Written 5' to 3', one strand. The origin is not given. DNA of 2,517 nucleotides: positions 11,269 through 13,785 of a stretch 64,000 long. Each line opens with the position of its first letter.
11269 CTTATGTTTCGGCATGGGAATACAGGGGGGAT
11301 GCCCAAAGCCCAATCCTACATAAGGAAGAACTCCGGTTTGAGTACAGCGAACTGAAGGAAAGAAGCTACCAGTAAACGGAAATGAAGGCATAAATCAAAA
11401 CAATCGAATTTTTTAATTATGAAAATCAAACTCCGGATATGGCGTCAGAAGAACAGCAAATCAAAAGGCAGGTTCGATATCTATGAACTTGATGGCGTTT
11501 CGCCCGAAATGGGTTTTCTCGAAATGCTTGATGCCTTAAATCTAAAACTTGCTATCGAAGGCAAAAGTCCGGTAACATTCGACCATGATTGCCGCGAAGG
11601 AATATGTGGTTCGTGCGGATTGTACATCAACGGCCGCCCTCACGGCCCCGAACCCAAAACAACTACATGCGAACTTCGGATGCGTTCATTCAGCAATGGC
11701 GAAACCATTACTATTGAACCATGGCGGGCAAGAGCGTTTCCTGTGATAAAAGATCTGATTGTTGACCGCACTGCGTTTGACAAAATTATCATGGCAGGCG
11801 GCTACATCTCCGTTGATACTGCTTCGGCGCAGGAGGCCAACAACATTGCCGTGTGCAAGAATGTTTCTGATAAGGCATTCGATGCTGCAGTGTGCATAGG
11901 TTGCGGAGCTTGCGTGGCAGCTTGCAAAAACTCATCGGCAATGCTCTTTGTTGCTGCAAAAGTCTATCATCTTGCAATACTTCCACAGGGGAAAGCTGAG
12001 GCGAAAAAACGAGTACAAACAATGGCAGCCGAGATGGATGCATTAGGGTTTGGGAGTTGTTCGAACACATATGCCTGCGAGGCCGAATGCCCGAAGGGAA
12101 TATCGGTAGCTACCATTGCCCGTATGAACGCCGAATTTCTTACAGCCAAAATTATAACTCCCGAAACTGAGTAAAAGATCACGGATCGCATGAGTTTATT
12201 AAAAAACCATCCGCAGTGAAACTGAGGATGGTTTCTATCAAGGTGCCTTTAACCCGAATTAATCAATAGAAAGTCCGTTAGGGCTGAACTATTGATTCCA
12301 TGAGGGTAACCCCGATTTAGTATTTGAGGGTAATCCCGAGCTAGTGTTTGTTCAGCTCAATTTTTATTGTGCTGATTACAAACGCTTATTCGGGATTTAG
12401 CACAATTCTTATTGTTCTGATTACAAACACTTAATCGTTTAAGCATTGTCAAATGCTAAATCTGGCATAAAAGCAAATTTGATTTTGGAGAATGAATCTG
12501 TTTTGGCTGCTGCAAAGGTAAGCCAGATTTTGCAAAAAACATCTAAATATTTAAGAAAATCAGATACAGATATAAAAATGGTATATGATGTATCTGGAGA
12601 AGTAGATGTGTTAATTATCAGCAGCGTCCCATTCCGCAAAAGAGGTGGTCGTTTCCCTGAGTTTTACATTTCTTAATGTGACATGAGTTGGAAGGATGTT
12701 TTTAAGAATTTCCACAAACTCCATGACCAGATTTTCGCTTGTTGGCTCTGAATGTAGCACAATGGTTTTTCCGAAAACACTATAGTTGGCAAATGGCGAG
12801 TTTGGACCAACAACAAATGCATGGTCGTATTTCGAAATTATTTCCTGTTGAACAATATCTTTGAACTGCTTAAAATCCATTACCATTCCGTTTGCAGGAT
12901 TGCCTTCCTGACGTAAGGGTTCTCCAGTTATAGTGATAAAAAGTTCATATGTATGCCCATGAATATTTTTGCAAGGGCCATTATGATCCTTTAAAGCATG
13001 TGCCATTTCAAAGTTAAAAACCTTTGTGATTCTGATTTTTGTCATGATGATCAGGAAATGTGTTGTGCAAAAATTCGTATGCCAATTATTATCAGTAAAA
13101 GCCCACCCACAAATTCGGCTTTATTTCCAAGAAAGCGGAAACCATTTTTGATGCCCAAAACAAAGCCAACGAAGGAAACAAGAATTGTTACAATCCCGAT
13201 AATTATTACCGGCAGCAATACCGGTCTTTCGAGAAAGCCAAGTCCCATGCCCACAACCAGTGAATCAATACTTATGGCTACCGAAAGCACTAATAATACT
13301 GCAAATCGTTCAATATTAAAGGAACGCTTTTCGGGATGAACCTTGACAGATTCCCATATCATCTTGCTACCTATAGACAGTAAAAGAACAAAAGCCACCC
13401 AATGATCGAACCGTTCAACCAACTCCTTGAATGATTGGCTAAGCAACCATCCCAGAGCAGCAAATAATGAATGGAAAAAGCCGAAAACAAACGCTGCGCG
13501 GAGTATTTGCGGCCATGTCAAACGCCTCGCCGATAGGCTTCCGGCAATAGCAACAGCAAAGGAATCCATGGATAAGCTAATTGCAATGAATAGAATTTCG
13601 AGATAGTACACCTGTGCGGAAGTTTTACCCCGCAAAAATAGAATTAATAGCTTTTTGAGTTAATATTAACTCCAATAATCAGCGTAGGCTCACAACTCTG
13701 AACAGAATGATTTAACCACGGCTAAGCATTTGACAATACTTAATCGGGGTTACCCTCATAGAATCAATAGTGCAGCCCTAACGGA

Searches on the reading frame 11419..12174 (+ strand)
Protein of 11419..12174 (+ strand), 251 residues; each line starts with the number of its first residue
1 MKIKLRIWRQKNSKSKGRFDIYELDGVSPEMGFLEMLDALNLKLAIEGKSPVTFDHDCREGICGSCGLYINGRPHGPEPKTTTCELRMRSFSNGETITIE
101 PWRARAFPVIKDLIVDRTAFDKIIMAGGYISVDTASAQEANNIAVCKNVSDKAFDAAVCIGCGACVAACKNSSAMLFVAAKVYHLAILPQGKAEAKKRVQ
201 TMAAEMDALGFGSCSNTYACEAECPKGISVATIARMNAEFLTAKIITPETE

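Call 76: search_protein_families(library=pfam, proteins=[window:11419-12174:+], max_evalue=0.001)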
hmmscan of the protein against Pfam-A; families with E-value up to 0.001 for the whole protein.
window:11419-12174:+ (251 aa): 10 families
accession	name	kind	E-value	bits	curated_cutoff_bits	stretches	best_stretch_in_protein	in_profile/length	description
PF13085.11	Fer2_3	-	1.9e-23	82.9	27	1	4-120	1-105/107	2Fe-2S iron-sulfur cluster binding domain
PF13183.11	Fer4_8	-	5.4e-08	33.7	27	1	157-228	3-68/68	4Fe-4S dicluster domain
PF12838.12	Fer4_7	-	3.5e-07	31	27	1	159-228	2-52/52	4Fe-4S dicluster domain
PF13237.11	Fer4_10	-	0.00019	21.7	25.5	1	154-225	4-53/53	4Fe-4S dicluster domain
PF13534.11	Fer4_17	-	0.00027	21.9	22.2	1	159-229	2-61/61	4Fe-4S dicluster domain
PF12797.12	Fer4_2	-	0.00028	21.1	24.5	1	153-170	4-21/22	4Fe-4S binding domain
PF00037.32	Fer4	-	0.00035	20.7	21.1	1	154-169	3-18/24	4Fe-4S binding domain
PF13187.11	Fer4_9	-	0.00047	20.6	27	0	159-227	2-50/52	4Fe-4S dicluster domain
PF12837.12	Fer4_6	-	0.00058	20.1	25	1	153-170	3-20/24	4Fe-4S binding domain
PF14697.11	Fer4_21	-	0.0009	19.8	35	1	155-179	4-28/59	4Fe-4S dicluster domain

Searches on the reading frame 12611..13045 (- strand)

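Call 76: search_protein_families(library=pfam, proteins=[window:12611-13045:-], max_evalue=0.001)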
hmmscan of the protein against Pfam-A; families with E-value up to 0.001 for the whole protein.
window:12611-13045:- (144 aa): 1 family
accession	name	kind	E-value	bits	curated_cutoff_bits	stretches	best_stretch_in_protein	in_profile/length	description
PF01242.24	PTPS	-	3.7e-30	104.8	22.4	1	6-140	2-119/121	6-pyruvoyl tetrahydropterin synthase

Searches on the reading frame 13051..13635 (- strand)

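Call 76: search_protein_families(library=pfam, proteins=[window:13051-13635:-], max_evalue=0.001)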
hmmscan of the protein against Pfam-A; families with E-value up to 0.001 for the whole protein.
window:13051-13635:- (194 aa): 1 family
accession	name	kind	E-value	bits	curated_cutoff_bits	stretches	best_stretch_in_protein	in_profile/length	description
PF02659.21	Mntp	-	6.6e-44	149.8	24.4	1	39-189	2-152/152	Putative manganese efflux pump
